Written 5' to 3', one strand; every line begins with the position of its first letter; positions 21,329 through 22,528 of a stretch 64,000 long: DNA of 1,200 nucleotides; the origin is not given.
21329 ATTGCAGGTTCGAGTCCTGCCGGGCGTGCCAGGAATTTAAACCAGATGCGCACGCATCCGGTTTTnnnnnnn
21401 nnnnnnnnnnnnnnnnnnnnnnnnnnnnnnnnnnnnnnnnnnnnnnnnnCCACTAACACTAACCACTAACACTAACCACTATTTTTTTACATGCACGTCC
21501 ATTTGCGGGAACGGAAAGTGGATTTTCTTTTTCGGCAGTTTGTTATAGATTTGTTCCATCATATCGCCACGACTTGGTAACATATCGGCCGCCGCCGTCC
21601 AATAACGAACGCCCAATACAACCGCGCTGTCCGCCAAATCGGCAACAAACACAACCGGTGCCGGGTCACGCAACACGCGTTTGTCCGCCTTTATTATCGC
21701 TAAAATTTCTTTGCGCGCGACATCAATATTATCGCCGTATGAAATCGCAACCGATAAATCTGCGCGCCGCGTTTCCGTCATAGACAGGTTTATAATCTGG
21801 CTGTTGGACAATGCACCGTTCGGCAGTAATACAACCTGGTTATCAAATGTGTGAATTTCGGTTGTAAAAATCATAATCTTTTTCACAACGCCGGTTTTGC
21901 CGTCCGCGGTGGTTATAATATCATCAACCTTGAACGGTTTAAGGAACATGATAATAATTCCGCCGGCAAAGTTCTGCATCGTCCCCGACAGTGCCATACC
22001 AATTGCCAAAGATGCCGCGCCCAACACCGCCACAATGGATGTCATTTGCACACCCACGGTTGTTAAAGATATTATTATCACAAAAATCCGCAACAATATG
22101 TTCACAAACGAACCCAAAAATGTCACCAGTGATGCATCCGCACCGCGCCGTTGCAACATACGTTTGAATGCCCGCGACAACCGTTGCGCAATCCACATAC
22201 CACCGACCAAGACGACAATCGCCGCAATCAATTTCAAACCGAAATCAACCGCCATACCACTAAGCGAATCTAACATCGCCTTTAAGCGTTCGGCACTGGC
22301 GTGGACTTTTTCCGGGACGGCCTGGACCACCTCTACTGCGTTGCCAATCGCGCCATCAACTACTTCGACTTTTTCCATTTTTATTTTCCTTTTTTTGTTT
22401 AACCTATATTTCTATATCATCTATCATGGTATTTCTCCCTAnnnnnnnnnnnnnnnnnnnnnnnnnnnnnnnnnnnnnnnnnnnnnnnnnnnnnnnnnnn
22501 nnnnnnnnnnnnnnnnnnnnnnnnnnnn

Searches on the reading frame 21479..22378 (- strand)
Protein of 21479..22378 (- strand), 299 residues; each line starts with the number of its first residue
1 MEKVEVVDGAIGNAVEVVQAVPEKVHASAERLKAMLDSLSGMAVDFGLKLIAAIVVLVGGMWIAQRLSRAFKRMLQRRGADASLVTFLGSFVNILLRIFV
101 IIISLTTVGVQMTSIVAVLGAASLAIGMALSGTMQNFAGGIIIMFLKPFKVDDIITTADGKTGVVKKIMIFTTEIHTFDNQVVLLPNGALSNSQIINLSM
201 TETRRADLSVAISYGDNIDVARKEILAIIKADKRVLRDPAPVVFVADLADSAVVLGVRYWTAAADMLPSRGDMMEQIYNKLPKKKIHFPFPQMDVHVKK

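Call 3: search_protein_families(library=pfam, proteins=[window:21479-22378:-], max_evalue=1)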
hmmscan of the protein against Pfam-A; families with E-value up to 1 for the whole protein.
window:21479-22378:- (299 aa): 6 families
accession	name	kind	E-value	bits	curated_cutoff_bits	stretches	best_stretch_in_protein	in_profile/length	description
PF00924.24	MS_channel_2nd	-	3.9e-18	65.8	20.2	1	133-199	2-67/68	Mechanosensitive ion channel, beta-domain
PF05552.17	MS_channel_1st_1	-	2.3e-08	34.2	22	1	36-82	3-49/50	Mechanosensitive ion channel, conserved TM helix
PF21082.3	MS_channel_3rd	-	7.5e-08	33.1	21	1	207-288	2-88/88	Mechanosensitive ion channel MscS, C-terminal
PF21088.3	MS_channel_1st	-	0.0002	21.7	23.1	1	92-130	3-41/42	Mechanosensitive ion channel, transmembrane helices 2/3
PF11982.13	DUF3483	-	0.01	16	31.5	1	43-140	91-186/215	Domain of unknown function (DUF3483)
PF17929.6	TetR_C_34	-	0.13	12.8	26.3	1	23-87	41-106/120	Tetracyclin repressor-like, C-terminal domain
